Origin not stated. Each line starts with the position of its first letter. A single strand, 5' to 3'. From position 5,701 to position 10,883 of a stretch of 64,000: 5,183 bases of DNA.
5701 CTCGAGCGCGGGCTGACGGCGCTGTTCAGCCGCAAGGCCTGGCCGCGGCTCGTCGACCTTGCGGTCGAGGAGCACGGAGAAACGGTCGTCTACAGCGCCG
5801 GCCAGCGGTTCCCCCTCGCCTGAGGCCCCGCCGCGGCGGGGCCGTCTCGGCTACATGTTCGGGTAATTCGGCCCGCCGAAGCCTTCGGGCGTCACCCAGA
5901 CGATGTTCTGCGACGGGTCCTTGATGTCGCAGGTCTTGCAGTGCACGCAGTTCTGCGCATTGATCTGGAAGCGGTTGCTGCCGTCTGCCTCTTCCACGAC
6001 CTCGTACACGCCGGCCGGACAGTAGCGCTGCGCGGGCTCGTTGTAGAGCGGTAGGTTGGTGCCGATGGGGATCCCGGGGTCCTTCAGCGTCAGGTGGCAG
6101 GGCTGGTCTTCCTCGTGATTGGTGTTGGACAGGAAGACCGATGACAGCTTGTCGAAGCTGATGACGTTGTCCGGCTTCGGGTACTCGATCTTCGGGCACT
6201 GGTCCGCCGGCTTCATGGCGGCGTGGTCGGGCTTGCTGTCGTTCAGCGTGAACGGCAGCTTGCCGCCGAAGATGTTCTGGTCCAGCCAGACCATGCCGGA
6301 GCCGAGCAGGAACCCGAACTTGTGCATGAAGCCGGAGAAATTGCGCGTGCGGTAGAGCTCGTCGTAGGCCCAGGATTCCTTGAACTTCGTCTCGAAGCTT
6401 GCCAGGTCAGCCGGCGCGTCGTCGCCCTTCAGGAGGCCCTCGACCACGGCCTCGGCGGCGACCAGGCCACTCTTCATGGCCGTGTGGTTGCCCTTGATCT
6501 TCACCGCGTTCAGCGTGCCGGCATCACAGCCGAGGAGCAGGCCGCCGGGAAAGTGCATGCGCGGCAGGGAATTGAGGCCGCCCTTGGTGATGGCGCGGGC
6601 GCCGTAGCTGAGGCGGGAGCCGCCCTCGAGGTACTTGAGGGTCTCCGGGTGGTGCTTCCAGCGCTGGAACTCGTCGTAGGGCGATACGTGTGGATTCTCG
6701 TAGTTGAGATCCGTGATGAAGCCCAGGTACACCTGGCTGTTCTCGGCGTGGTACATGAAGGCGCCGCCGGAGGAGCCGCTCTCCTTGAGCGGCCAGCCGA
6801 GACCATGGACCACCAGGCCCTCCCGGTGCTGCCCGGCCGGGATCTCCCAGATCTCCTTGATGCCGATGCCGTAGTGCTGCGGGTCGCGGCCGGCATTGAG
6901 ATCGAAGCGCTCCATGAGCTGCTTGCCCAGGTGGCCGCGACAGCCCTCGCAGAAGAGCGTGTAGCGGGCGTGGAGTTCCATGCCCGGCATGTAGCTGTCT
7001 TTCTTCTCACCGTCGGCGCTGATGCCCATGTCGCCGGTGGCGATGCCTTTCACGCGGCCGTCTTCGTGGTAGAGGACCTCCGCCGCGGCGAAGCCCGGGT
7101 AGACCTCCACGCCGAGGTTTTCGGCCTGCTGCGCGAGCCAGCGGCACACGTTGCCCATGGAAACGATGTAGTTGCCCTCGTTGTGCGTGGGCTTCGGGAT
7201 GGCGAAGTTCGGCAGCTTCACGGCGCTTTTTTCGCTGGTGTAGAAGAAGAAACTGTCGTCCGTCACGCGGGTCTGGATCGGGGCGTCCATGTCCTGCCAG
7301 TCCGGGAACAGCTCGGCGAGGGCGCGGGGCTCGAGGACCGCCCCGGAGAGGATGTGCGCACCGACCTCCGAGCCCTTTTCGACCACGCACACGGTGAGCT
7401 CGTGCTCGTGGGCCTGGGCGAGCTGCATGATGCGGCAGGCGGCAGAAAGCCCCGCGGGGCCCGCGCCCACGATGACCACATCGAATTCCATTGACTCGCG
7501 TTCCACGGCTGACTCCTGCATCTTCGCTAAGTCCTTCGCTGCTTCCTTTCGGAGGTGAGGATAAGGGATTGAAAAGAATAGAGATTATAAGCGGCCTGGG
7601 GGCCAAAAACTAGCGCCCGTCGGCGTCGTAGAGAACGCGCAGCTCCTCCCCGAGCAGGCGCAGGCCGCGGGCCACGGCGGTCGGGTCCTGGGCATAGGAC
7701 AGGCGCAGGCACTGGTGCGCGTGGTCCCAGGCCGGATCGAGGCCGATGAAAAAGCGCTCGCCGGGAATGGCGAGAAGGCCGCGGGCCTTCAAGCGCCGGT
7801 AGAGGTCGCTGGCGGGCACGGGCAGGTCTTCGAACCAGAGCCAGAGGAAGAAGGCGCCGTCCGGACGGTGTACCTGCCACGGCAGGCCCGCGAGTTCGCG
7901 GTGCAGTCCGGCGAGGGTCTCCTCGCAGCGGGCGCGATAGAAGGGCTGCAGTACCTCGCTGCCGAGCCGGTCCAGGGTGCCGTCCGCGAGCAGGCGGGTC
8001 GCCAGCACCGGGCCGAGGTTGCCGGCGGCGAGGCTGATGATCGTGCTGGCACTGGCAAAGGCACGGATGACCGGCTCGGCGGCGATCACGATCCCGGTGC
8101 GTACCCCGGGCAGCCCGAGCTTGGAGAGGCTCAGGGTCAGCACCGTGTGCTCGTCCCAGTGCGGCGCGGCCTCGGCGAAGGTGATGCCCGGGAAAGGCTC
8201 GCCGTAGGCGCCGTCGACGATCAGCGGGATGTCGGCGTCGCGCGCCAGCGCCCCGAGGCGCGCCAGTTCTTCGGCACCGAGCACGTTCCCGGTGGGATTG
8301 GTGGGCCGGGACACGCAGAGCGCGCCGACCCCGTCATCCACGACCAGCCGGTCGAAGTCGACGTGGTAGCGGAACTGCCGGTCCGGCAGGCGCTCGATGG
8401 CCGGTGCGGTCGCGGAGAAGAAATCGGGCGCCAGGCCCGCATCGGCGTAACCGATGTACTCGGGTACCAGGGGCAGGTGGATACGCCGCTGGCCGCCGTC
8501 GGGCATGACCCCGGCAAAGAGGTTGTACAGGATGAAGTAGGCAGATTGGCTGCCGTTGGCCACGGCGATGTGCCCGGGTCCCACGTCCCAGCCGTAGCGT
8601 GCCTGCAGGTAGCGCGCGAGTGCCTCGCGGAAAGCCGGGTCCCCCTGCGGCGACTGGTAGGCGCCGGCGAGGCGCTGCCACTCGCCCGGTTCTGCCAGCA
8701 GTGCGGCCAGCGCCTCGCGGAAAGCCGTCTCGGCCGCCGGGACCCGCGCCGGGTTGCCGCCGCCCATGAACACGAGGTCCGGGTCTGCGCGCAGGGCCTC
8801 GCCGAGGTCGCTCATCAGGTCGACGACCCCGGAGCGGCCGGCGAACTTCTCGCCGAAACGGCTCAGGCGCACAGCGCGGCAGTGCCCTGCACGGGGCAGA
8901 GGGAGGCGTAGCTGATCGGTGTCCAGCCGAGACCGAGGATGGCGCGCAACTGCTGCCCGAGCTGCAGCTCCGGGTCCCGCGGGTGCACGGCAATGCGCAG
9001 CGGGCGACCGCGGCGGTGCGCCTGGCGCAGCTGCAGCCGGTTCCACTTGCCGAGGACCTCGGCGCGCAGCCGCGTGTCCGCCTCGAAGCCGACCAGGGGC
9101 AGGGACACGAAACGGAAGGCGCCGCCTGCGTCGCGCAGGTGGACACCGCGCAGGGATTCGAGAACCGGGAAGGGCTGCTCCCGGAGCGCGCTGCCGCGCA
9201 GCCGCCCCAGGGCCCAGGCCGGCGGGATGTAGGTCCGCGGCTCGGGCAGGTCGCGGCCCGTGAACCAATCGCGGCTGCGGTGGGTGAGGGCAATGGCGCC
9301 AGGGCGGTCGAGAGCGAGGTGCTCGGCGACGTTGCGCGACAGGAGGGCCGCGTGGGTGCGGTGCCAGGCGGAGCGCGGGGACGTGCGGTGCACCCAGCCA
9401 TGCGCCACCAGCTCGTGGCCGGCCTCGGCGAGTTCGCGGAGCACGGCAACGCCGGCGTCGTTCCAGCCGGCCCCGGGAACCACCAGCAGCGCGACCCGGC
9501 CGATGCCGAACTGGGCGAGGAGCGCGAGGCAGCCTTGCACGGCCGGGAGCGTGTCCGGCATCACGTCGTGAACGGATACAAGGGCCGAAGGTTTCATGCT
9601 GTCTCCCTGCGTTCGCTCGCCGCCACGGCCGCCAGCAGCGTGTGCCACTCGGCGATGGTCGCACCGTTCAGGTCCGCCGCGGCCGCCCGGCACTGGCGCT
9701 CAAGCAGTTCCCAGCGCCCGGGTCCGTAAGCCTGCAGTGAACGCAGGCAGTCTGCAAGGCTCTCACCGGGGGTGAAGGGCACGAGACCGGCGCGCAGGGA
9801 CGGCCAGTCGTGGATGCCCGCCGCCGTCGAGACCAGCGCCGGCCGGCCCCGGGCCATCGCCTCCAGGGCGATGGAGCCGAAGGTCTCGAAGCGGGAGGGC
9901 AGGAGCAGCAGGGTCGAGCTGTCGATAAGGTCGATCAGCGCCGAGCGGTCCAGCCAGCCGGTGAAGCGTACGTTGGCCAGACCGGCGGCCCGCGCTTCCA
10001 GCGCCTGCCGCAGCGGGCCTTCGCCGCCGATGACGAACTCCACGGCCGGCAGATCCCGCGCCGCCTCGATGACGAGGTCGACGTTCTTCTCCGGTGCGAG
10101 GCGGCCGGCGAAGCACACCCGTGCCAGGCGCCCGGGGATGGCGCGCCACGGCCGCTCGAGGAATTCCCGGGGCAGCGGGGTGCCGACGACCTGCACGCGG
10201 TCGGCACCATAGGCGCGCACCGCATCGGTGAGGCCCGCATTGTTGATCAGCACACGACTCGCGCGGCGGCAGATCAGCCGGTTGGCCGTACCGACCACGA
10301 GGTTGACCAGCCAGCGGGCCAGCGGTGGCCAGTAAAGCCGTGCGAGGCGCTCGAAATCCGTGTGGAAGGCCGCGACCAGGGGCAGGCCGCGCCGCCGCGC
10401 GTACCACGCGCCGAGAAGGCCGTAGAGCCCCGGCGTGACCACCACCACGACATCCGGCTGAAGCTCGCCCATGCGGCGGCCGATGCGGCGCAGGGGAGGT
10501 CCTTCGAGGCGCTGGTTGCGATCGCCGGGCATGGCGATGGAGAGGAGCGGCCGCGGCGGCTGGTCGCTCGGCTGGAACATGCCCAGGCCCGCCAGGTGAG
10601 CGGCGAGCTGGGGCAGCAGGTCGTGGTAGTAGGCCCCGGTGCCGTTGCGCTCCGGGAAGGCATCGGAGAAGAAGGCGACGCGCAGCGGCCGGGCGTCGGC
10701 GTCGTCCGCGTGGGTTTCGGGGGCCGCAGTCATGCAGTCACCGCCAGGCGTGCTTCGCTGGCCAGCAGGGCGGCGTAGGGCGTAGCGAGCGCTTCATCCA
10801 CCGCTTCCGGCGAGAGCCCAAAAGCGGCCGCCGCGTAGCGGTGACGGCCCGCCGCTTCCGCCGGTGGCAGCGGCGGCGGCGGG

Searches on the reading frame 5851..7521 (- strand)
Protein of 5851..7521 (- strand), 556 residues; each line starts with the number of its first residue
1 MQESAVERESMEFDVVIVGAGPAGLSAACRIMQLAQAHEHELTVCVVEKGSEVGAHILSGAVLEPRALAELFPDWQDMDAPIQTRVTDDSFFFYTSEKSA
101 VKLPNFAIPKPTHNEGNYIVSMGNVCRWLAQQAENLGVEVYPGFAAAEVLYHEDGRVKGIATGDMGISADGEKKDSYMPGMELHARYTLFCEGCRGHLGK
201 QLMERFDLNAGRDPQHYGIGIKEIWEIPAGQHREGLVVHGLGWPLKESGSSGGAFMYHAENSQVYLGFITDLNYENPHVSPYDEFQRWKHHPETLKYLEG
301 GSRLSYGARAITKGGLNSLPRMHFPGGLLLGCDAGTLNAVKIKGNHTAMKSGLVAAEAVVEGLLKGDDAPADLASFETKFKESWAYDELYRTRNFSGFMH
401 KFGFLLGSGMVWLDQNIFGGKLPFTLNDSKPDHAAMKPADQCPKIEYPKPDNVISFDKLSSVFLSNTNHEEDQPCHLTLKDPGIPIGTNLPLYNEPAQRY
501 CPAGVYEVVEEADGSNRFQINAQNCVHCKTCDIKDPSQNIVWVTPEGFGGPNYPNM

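Call 88: search_protein_families(library=pfam, proteins=[window:5851-7521:-], max_evalue=0.00001)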
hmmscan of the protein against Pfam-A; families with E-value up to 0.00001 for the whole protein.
window:5851-7521:- (556 aa): 6 families
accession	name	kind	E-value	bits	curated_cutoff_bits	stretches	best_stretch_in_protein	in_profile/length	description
PF05187.19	Fer4_ETF_QO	-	1.1e-49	167.3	24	1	453-553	2-103/104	Electron transfer flavoprotein-ubiquinone oxidoreductase, 4Fe-4S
PF21162.3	ETFQO_UQ-bd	-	6.1e-39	132.9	27.7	1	217-311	1-96/96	ETF-QO, ubiquinone-binding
PF01266.30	DAO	-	1e-08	35.6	27.9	0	14-55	1-36/353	FAD dependent oxidoreductase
PF00890.30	FAD_binding_2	-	3.2e-08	33.6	20.4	0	14-57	1-38/414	FAD binding domain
PF01946.23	Thi4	-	4.1e-07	29.9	26.2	0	10-60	15-60/235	Thi4 family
PF13450.12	NAD_binding_8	-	2.6e-06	28.1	21.9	0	17-61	1-39/68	NAD(P)-binding Rossmann-like domain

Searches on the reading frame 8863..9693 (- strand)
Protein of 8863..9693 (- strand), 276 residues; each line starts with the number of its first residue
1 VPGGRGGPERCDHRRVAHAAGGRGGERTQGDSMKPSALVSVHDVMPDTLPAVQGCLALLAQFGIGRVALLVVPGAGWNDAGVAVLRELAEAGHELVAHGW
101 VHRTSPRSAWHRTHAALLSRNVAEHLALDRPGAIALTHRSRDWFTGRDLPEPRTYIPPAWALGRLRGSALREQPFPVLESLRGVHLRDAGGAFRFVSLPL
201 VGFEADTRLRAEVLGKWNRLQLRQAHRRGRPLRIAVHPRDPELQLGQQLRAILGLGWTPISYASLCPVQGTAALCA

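Call 88: search_protein_families(library=pfam, proteins=[window:8863-9693:-], max_evalue=0.00001)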
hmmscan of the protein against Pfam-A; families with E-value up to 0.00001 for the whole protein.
window:8863-9693:- (276 aa): 1 family
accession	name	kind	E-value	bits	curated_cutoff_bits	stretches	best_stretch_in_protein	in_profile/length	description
PF10096.14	DUF2334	-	2.2e-08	34.4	26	1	37-178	2-143/203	Uncharacterized protein conserved in bacteria (DUF2334)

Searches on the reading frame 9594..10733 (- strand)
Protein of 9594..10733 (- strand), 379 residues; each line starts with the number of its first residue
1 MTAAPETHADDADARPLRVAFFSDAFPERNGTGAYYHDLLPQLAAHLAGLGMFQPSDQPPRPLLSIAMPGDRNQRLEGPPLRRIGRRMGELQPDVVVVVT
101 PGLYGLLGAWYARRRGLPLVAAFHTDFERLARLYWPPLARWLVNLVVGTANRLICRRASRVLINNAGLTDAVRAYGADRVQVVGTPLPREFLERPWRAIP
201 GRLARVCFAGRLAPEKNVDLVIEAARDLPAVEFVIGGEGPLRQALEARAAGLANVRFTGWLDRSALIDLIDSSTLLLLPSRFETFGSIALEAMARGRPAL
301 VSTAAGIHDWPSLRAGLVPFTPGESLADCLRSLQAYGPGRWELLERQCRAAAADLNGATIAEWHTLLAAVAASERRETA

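Call 88: search_protein_families(library=pfam, proteins=[window:9594-10733:-], max_evalue=0.00001)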
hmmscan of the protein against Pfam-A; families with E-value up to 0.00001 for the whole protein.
window:9594-10733:- (379 aa): 6 families
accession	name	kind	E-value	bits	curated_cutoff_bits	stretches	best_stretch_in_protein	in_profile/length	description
PF00534.26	Glycos_transf_1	-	5e-22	78.7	26.4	1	200-307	12-127/172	Glycosyl transferases group 1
PF13692.12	Glyco_trans_1_4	-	3.5e-21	76.4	27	1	205-330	3-136/142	Glycosyl transferases group 1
PF13439.12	Glyco_transf_4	-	1.8e-12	48.1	28.5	1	30-185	2-164/170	Glycosyltransferase Family 4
PF13579.12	Glyco_trans_4_4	-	1.7e-10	41.9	29.7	1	56-183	35-153/158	Glycosyl transferase 4-like domain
PF20706.3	GT4-conflict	-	1.2e-09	38.2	26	1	186-309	179-318/385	Family 4 Glycosyltransferase in conflict systems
PF13524.12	Glyco_trans_1_2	-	4.2e-06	27.2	25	1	221-340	5-117/144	Glycosyl transferase-like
